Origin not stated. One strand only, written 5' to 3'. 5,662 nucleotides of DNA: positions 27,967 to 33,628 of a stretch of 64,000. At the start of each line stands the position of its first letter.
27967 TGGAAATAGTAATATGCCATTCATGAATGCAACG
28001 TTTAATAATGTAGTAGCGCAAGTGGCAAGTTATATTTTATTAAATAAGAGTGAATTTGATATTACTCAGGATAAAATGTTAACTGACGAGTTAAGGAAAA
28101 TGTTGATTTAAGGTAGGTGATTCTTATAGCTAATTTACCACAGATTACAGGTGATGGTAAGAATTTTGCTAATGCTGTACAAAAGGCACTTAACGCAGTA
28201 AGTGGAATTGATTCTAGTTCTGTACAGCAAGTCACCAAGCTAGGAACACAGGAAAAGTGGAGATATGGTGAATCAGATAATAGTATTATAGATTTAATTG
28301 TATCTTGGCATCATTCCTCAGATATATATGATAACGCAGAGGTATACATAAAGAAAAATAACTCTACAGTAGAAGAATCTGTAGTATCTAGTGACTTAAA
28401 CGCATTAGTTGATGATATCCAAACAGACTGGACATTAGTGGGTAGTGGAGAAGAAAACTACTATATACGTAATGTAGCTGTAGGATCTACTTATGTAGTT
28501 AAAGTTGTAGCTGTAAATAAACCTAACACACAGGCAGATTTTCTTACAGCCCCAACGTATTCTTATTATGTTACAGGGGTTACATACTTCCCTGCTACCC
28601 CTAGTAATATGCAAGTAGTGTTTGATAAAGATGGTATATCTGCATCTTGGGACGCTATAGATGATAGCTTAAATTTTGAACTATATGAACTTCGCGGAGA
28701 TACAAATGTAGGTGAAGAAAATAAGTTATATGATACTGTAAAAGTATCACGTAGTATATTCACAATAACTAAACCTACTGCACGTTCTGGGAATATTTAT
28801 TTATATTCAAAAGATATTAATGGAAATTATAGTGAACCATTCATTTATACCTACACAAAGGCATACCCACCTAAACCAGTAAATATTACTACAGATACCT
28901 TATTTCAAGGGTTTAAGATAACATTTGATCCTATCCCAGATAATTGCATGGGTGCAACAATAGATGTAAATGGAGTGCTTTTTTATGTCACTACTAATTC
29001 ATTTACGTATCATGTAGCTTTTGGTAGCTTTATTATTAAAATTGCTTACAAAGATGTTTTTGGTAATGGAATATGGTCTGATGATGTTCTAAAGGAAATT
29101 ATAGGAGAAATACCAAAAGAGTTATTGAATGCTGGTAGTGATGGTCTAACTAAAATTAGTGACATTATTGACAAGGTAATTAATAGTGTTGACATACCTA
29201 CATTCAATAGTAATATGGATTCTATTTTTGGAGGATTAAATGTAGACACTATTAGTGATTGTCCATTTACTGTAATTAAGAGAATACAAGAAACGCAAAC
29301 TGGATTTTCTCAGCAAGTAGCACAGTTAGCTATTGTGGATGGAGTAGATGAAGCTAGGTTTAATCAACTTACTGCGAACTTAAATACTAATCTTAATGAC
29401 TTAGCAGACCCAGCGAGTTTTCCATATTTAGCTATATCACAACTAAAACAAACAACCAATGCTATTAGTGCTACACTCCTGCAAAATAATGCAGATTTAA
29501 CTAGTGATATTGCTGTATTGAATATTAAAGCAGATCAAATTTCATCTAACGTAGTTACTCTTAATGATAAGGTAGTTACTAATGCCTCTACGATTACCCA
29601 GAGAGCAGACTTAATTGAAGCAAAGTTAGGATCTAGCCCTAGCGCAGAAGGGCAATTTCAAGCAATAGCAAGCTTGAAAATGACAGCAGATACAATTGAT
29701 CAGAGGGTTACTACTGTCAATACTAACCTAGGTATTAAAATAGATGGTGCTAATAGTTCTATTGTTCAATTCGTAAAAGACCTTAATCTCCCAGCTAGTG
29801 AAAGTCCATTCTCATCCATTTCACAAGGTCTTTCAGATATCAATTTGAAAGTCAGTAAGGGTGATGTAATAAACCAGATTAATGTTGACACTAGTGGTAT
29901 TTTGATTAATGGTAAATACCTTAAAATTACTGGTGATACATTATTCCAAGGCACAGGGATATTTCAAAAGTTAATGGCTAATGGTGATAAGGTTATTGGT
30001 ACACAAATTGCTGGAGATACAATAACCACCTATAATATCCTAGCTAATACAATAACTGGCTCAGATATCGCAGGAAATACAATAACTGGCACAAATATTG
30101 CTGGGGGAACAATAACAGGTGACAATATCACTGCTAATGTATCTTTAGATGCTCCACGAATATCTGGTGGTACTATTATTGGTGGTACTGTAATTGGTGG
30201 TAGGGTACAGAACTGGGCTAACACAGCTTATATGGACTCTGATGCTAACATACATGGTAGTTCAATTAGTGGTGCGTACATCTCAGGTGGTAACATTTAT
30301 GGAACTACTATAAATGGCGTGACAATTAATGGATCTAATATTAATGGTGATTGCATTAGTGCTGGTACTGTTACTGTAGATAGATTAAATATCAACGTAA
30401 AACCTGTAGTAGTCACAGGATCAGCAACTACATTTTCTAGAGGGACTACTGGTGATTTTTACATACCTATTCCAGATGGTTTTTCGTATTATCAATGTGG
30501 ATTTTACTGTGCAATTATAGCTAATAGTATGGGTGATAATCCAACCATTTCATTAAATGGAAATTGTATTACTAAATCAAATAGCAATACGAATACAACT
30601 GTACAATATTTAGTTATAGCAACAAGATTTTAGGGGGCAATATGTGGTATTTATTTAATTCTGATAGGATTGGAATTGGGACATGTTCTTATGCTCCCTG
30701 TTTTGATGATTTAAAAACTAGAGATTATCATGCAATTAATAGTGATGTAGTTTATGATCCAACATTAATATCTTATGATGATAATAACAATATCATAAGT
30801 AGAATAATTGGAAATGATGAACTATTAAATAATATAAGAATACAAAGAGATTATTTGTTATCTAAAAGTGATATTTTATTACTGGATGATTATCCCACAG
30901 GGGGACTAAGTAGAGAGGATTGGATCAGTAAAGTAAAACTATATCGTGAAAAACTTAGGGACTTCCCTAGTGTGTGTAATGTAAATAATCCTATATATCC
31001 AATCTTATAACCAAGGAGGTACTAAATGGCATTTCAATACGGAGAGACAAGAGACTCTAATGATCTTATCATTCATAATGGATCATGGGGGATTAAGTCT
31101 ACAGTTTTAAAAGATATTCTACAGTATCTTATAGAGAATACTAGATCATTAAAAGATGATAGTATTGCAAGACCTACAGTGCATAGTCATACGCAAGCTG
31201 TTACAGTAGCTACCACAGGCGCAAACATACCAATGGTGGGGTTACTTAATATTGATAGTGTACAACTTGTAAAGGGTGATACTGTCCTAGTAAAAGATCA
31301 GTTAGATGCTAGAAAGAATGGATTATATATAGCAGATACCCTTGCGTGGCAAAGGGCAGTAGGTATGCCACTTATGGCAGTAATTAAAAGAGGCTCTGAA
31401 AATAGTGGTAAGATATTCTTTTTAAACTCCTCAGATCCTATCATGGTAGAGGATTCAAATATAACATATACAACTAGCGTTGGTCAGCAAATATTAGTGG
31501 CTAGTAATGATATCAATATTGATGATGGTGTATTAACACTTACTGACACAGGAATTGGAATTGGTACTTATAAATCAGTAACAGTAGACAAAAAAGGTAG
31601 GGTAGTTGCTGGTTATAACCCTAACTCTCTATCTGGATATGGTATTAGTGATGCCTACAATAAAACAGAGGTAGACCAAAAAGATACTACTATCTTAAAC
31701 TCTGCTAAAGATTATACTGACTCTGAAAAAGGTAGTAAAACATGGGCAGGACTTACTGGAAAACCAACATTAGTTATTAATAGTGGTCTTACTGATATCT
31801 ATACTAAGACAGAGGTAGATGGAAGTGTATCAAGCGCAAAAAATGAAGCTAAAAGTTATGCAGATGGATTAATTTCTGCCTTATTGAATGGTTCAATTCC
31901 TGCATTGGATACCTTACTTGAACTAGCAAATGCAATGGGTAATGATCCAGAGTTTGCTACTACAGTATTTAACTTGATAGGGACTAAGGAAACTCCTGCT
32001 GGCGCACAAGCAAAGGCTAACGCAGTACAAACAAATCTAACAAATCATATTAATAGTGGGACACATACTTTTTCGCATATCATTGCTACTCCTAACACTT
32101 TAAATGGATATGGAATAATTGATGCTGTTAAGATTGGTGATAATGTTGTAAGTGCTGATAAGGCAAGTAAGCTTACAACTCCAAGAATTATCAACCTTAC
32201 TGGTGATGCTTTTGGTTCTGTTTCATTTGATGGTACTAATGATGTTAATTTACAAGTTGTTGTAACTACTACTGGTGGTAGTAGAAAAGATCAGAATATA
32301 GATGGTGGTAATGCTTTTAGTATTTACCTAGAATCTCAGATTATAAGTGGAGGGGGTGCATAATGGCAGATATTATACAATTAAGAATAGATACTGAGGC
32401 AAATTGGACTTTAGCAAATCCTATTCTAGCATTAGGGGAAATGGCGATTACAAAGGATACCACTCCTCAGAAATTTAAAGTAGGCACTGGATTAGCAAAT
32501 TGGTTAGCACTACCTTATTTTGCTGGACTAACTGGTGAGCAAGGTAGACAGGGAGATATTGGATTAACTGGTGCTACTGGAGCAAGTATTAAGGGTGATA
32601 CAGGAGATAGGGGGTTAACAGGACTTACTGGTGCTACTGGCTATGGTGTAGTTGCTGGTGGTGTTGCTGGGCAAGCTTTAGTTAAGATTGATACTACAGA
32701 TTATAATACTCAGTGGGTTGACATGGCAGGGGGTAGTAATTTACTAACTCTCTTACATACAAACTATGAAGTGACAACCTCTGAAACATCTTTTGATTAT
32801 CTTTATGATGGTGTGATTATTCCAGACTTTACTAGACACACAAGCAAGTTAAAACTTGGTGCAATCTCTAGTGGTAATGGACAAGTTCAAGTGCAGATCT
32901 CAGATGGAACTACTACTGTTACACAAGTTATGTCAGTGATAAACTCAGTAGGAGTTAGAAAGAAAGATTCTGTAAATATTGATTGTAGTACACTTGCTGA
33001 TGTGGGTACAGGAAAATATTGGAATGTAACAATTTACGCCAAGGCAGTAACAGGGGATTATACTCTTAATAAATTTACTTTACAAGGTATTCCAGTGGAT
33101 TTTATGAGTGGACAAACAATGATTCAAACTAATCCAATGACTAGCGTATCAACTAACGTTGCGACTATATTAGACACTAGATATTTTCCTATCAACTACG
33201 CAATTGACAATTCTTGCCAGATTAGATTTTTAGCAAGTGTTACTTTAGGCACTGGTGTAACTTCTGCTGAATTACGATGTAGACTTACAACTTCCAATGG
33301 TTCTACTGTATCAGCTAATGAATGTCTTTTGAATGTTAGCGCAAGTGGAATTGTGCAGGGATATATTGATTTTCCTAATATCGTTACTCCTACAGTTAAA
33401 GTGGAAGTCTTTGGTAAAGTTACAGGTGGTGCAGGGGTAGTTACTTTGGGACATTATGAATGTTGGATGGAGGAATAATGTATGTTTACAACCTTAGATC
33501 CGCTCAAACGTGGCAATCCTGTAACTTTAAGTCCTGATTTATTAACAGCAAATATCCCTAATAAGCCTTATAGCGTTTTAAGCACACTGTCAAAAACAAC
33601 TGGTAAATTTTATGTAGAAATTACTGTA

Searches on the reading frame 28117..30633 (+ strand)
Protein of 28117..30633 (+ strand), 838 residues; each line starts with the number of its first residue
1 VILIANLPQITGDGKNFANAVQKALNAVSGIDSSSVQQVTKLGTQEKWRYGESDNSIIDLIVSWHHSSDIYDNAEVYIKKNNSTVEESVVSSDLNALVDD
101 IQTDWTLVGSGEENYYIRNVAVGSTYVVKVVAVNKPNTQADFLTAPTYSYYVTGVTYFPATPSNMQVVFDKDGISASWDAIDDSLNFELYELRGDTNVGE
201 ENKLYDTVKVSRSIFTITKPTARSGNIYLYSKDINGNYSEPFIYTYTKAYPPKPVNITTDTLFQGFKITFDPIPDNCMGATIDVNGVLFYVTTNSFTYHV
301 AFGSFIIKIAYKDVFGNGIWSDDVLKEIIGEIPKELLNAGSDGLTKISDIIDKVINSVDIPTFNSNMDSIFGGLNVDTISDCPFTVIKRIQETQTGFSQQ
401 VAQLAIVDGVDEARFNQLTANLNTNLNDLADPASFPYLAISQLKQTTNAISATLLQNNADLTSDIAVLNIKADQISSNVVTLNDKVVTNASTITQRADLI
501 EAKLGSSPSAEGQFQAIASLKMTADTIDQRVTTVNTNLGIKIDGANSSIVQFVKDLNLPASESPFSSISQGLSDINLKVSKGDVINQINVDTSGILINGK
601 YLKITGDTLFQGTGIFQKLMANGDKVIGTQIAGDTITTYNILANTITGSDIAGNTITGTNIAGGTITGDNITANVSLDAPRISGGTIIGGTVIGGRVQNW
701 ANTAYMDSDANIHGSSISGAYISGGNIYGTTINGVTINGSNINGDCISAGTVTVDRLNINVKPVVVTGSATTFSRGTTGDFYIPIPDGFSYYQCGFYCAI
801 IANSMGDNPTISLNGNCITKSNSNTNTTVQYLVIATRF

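Call 14: search_protein_families(library=phrogs, proteins=[window:28117-30633:+], max_evalue=0.00001)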
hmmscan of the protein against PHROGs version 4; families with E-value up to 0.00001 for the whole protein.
window:28117-30633:+ (838 aa): 2 families
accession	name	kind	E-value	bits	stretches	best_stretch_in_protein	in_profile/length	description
phrog_1330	-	tail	4.3e-11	42.4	1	567-690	962-1072/1361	tail protein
phrog_26466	-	unknown function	8.9e-06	23.9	1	624-767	1807-1954/2337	-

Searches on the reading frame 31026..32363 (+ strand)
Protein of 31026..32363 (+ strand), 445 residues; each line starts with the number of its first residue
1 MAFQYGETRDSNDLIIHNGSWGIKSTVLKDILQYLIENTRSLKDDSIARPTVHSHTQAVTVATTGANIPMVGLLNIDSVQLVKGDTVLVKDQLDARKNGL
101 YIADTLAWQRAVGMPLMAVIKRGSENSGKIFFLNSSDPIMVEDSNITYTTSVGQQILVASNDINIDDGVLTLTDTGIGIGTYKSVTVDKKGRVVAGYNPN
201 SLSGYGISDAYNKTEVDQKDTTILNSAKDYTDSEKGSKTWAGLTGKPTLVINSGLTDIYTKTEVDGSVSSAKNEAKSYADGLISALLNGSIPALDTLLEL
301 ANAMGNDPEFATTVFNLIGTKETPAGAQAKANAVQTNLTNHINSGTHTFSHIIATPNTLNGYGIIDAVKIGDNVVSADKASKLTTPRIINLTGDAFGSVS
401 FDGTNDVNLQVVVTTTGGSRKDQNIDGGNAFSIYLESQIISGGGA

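Call 15: search_protein_families(library=phrogs, proteins=[window:31026-32363:+], max_evalue=0.00001)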
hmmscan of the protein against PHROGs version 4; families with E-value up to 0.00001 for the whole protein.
window:31026-32363:+ (445 aa): 26 families (the best 25 are shown)
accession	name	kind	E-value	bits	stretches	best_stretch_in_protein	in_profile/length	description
phrog_5181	-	unknown function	5.1e-26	92.2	1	103-415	166-405/763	-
phrog_16867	-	unknown function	3.8e-23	82.9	1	53-221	72-227/631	-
phrog_38759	-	unknown function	5.2e-17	62.6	1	169-376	92-297/920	-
phrog_17264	-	unknown function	7.1e-16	59.3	1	59-221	1-136/147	-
phrog_23820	-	tail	1.6e-14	55.4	1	271-333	97-159/221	tail fiber protein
phrog_11518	-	tail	1.9e-14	53.9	1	56-334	166-357/812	tail fiber protein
phrog_1197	-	tail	3.1e-14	53.9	1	220-323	130-239/715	tail protein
phrog_24573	-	unknown function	8e-12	45.1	1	116-217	344-436/780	-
phrog_24595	-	head and packaging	9.7e-12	45.9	1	53-153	41-149/325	virion structural protein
phrog_3018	-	head and packaging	7.5e-11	42.7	1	373-419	95-141/341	head decoration protein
phrog_4757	-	unknown function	3.7e-10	40.5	1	229-336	82-155/359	-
phrog_27782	-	unknown function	2.7e-09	37.3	1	44-165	154-284/644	-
phrog_2631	-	tail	2.7e-09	37.2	1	276-322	374-420/644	tail fiber protein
phrog_7032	-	tail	7.9e-09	35.1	1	277-370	280-372/866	tail fiber protein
phrog_8713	-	tail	9.1e-09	35.8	1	282-321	429-468/509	tail fiber protein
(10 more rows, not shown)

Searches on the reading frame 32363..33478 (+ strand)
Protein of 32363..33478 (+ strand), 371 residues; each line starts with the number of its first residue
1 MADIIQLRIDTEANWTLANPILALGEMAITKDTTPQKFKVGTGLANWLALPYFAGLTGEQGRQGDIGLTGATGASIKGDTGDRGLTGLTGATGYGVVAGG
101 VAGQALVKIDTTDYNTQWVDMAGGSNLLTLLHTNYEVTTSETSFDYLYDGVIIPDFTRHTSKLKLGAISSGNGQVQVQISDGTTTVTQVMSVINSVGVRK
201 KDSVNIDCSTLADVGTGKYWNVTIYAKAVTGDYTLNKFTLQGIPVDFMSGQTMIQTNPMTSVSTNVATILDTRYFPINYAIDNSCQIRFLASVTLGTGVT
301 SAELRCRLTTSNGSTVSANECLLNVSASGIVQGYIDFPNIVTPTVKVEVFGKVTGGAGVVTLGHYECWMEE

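Call 15: search_protein_families(library=phrogs, proteins=[window:32363-33478:+], max_evalue=0.00001)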
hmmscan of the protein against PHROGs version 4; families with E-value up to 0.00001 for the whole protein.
window:32363-33478:+ (371 aa): 9 families
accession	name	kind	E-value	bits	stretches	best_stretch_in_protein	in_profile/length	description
phrog_19976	-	tail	1.3e-09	38.9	1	5-57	10-64/256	tail assembly protein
phrog_19200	-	head and packaging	1.3e-09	38.7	1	5-89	12-97/268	virion structural protein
phrog_6049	-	tail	1.1e-08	36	1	12-91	18-96/337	tail fiber protein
phrog_697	-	head and packaging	1.2e-07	30.5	1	1-52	1-50/2079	structural protein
phrog_5073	-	tail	1.8e-07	31.5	1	55-239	321-477/519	tail fiber protein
phrog_27786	-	tail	2.7e-07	30.5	1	8-58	10-58/729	tail spike protein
phrog_31660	-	tail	1.5e-06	29.2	1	7-111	12-120/182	tail fiber protein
phrog_366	-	tail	2e-06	28.5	1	54-214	338-465/474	tail fiber protein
phrog_24754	-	tail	4.9e-06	27.6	1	6-101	8-101/202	tail fiber protein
